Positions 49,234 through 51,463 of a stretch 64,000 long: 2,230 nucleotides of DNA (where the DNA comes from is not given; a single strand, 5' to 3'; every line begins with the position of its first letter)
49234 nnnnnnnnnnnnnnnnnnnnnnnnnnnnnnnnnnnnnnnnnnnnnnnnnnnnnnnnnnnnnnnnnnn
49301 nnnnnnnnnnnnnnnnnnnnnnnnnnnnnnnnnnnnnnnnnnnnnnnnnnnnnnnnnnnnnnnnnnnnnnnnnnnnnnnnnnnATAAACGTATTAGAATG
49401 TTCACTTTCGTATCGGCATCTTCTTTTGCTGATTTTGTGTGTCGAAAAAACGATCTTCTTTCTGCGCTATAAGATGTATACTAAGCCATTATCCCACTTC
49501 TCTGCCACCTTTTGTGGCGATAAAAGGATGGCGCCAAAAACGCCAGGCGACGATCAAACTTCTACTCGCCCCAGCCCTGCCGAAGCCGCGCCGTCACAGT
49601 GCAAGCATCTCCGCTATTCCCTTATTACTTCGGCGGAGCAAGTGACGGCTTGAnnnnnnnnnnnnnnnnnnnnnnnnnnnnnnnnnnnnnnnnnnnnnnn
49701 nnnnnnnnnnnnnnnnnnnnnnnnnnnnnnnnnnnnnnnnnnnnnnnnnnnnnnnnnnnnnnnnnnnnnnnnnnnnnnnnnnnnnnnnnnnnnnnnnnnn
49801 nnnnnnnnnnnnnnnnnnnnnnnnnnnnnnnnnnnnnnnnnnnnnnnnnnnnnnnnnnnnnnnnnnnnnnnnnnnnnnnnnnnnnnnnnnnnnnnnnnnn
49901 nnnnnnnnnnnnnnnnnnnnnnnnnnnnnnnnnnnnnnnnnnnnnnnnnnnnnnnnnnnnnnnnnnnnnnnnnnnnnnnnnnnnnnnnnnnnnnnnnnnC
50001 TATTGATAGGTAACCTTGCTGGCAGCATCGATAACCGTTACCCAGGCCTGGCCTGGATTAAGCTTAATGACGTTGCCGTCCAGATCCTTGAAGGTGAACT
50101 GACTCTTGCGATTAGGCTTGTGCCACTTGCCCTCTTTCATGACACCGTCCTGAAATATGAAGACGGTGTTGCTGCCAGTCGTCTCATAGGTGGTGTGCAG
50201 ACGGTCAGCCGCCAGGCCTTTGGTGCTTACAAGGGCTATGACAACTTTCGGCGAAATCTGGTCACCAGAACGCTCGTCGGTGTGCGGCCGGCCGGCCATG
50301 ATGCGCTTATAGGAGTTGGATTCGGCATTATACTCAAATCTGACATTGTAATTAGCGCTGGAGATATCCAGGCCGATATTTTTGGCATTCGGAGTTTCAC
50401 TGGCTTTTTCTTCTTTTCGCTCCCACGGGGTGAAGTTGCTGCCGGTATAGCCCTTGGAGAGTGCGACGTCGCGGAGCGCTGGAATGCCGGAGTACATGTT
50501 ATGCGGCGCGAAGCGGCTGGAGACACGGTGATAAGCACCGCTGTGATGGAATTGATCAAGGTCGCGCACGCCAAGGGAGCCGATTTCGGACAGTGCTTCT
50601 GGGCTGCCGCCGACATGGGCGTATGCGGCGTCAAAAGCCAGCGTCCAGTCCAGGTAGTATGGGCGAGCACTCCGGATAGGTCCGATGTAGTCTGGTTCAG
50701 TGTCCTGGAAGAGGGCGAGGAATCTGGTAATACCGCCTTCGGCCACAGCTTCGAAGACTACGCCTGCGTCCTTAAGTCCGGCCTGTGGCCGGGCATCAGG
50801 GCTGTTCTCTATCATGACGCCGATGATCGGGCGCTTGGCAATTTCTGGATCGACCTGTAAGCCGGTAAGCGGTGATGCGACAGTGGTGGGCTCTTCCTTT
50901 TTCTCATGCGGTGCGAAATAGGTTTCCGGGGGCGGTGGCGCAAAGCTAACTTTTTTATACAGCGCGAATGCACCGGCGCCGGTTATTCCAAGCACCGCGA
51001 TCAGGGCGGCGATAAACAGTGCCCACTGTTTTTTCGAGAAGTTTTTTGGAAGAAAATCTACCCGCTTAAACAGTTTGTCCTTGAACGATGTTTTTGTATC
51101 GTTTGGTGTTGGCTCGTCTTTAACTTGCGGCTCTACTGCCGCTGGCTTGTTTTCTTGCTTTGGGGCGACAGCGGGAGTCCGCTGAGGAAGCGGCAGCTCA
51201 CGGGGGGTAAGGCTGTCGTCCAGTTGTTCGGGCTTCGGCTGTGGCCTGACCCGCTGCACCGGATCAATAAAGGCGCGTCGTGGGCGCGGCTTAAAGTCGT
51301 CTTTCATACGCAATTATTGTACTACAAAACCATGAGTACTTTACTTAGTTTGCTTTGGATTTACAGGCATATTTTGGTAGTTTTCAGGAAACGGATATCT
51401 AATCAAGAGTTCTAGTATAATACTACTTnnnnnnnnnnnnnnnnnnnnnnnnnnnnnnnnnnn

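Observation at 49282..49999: A 718-bp ORF-free, densely base-paired locus between convergent genes: unidentified structured RNA(s)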

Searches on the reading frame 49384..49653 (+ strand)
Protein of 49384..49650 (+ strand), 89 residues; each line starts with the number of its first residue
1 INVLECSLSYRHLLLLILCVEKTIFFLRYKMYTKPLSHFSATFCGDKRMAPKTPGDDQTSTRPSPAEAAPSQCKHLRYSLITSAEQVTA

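Call 10: search_protein_families(library=pfam, proteins=[window:49426-49653:+])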
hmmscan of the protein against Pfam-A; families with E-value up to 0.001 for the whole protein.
window:49426-49653:+ (75 aa): 0 families

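Call 71: search_protein_families(library=pfam, max_evalue=10, proteins=[window:49384-49650:+])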
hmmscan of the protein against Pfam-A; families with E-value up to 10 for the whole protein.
seq(89 aa): 0 families

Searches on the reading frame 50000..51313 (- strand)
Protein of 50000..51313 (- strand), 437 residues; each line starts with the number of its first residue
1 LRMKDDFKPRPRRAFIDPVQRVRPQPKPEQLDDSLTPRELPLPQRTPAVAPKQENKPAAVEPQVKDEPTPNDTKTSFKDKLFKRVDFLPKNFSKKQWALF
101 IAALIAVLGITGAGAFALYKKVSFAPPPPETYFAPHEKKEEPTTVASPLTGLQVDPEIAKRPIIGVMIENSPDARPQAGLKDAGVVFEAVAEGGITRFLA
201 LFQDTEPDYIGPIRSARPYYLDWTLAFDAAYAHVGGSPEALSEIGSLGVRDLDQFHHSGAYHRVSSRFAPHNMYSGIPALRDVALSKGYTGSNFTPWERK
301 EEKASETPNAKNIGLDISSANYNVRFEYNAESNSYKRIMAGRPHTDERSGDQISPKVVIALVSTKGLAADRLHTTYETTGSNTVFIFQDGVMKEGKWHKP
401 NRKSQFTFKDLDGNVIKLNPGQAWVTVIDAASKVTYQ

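Call 10: search_protein_families(library=pfam, proteins=[window:50000-51313:-])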
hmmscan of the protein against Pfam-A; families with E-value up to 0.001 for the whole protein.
window:50000-51313:- (437 aa): 2 families
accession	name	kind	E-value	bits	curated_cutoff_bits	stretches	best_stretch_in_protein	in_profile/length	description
PF11258.13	DUF3048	-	1.5e-44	152.2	25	1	149-289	1-147/148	Protein of unknown function (DUF3048) N-terminal domain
PF17479.7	DUF3048_C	-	2.9e-23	82.8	25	1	319-425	7-114/114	Protein of unknown function (DUF3048) C-terminal domain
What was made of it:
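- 50000..51307 (-): DUF3048 gene, the right convergent neighbour. In relatives it is the first gene of a DUF3048-HK-RR operon. Pfam DUF3048 N- and C-terminal domains (call 10).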

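Call 17: find_homologous_proteins(query=window:50000-51307:-, max_evalue=1e-20)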
Query window:50000-51307:- (435 aa): 7215 proteins with E <= 1e-20 among 8000 candidates; the best 120 are listed.
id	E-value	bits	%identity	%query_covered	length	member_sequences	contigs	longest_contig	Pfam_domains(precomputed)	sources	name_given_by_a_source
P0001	5.5e-294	993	100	100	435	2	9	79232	PF11258.14,PF17479.8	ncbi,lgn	-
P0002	9.8e-142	491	59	86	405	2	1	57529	PF11258.14,PF17479.8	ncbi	-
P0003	2.3e-130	454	54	91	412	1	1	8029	PF11258.14,PF17479.8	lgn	-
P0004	2.1e-129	450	52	95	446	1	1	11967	PF11258.14,PF17479.8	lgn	-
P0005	2.4e-128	447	57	81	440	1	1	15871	PF11258.14,PF17479.8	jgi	jgi:Protein of unknown function (DUF3048) N-terminal domain/Protein of unknown function (DUF3048) C-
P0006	4.2e-128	446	57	80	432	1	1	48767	PF11258.14,PF17479.8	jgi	jgi:hypothetical protein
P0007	5.2e-127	443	59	74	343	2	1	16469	PF11258.14,PF17479.8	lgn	-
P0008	7.2e-126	439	52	86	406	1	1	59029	PF11258.14,PF17479.8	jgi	jgi:hypothetical protein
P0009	7.6e-126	439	54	89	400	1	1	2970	PF11258.14,PF17479.8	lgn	-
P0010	7.7e-126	439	50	91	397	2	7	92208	PF11258.14,PF17479.8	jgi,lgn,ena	-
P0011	1.2e-125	438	52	91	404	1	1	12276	PF11258.14,PF17479.8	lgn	-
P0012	1.5e-125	438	53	85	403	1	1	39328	PF11258.14,PF17479.8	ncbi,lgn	-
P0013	2.5e-125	437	56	80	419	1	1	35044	PF11258.14,PF17479.8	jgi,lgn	-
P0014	8.1e-125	435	61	67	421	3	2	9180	PF11258.14,PF17479.8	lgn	-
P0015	8.8e-125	435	54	86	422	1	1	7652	PF11258.14,PF17479.8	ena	-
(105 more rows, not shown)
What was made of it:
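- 50000..51307 (-): Homologues are named Candidatus Saccharibacteria (call 17).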

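Call 18: find_encoding_contigs(protein=P0002, flank=10000, max_places=2)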
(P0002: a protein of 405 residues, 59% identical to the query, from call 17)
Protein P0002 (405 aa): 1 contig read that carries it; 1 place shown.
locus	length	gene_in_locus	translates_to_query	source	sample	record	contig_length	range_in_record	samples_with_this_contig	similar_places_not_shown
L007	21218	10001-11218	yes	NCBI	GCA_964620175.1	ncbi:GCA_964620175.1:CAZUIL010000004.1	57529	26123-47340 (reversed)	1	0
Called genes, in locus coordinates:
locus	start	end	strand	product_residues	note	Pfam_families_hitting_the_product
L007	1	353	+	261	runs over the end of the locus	-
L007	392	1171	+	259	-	-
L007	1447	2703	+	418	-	PF04203:Sortase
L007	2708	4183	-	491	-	PF08308:PEGA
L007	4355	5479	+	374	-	-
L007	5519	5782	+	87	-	-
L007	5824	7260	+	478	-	PF00749:tRNA-synt_1c, PF19269:Anticodon_2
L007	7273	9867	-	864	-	PF26449:DUF8128, PF10412:TrwB_AAD_bind (weak), PF01935:DUF87 (weak)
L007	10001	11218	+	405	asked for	PF11258:DUF3048, PF17479:DUF3048_C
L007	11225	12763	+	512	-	PF00512:HisKA, PF02518:HATPase_c, PF13589:HATPase_c_3 (faint)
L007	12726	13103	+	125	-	PF00072:Response_reg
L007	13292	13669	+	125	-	PF00717:Peptidase_S24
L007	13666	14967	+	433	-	PF00817:IMS, PF11798:IMS_HHH (weak), PF11799:IMS_C, PF13438:DUF4113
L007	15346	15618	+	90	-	-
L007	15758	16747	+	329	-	-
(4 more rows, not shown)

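Call 19: find_encoding_contigs(protein=P0001, flank=10000, max_places=3)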
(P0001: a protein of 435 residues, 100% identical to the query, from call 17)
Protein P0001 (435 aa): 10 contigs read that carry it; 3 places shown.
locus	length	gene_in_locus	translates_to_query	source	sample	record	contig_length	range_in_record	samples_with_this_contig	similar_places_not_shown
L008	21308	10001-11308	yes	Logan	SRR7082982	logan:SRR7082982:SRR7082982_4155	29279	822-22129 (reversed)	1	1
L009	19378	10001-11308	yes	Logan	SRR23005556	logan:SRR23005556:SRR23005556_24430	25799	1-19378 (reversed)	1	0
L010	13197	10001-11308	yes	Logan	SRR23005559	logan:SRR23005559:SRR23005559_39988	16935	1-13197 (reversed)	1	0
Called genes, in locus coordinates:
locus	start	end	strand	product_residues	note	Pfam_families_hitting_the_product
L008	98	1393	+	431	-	PF04203:Sortase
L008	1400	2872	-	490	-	PF08308:PEGA (weak)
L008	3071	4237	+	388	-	PF14285:DUF4367 (faint)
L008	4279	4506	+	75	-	-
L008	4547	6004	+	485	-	PF00749:tRNA-synt_1c, PF19269:Anticodon_2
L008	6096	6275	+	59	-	-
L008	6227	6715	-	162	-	-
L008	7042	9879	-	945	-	PF26449:DUF8128, PF01935:DUF87 (weak)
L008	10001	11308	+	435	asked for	PF11258:DUF3048, PF17479:DUF3048_C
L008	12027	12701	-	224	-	PF02586:SRAP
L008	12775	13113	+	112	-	PF00717:Peptidase_S24 (weak)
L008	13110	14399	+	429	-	PF00817:IMS, PF11798:IMS_HHH (weak), PF11799:IMS_C, PF13438:DUF4113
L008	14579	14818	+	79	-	-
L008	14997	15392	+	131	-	-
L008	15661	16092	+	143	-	PF02590:SPOUT_MTase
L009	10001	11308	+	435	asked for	PF11258:DUF3048, PF17479:DUF3048_C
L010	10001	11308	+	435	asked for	PF11258:DUF3048, PF17479:DUF3048_C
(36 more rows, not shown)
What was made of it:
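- Checked: In gene calls for a same-species contig, this is the longest of 18 intergenic spacers, at 719 nt; most of the others are under 200 nt (call 19).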

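Call 25: find_related_loci(query=A1, collection=genome_contigs, flank=10000)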
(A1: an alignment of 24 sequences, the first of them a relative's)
Query A1 (435 aa) in genome_contigs; peptide patterns used: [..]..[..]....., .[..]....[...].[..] (x = any residue, [..] = any of these).
599 stretches matched a pattern (row limit reached: there are more); 597 encode a relative of the query (tblastn E <= 1e-3); the best 80 are kept; 80 distinct loci.
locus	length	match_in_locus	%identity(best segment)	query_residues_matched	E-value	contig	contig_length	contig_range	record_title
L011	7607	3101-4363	48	1-435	8e-125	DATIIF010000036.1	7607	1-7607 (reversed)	MAG TPA_asm: Patescibacteria group bacterium isolate SMAG_U15657 k141_338356, whole genome shotgun sequence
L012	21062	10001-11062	56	70-434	4e-125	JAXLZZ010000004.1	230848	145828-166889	MAG: Candidatus Saccharimonadales bacterium isolate STL-PAT15 C2.224.fa-4, whole genome shotgun sequence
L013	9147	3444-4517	56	72-433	6e-125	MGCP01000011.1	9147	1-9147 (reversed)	MAG: Candidatus Saccharibacteria bacterium RIFCSPHIGHO2_02_FULL_47_12 rifcsphigho2_02_scaffold_16962, whole genome shotg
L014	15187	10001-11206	49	22-435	7e-123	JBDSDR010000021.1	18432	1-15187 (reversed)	MAG: Candidatus Saccharimonadales bacterium isolate cluster1_bin.186 k127_1331825, whole genome shotgun sequence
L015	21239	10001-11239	48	22-432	2e-121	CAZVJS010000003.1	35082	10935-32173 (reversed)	MAG TPA_asm: uncultured Candidatus Saccharibacteria bacterium isolate SRP200132_co1_71 genome assembly, contig: NODE_207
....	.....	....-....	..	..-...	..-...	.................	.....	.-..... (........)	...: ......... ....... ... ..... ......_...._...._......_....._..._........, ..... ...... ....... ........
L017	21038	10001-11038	53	80-435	2e-116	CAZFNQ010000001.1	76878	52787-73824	MAG TPA_asm: uncultured Candidatus Saccharibacteria bacterium isolate SRP200132_co1_509 genome assembly, contig: NODE_41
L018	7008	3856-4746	59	139-434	1e-114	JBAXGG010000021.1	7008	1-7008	MAG: Candidatus Saccharibacteria bacterium isolate ELA291 MAG291_21, whole genome shotgun sequence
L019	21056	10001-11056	52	88-435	4e-114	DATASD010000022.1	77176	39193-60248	MAG TPA_asm: Candidatus Saccharimonadales bacterium isolate SMAG_U5511 k141_3139102, whole genome shotgun sequence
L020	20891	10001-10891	60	139-435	6e-114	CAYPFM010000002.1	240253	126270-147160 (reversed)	MAG TPA_asm: uncultured Candidatus Saccharibacteria bacterium isolate SRP170004_co1_270 genome assembly, contig: NODE_48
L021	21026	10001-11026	52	90-434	1e-113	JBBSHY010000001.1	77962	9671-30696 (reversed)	MAG: Candidatus Saccharimonadales bacterium isolate LS3_sbin.2 LS3_sbin.2_K_290731_L_77962_cov_17.2554, whole genome sho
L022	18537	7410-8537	48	48-435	1e-113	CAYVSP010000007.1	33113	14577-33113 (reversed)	MAG TPA_asm: uncultured Candidatus Saccharibacteria bacterium isolate SRP200132_co1_486 genome assembly, contig: NODE_22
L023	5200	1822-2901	52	68-434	2e-113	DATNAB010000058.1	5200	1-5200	MAG TPA_asm: Verrucomicrobiia bacterium isolate SMAG_U11150 k141_1280172, whole genome shotgun sequence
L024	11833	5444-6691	47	1-435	3e-113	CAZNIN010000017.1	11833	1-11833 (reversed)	MAG TPA_asm: uncultured Candidatus Saccharibacteria bacterium isolate SRP144015_co1_53 genome assembly, contig: NODE_250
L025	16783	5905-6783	58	142-434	8e-112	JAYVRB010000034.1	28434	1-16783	MAG: bacterium isolate GL72_UP_metabinner_32 GL72_UP_metabinner_32_33, whole genome shotgun sequence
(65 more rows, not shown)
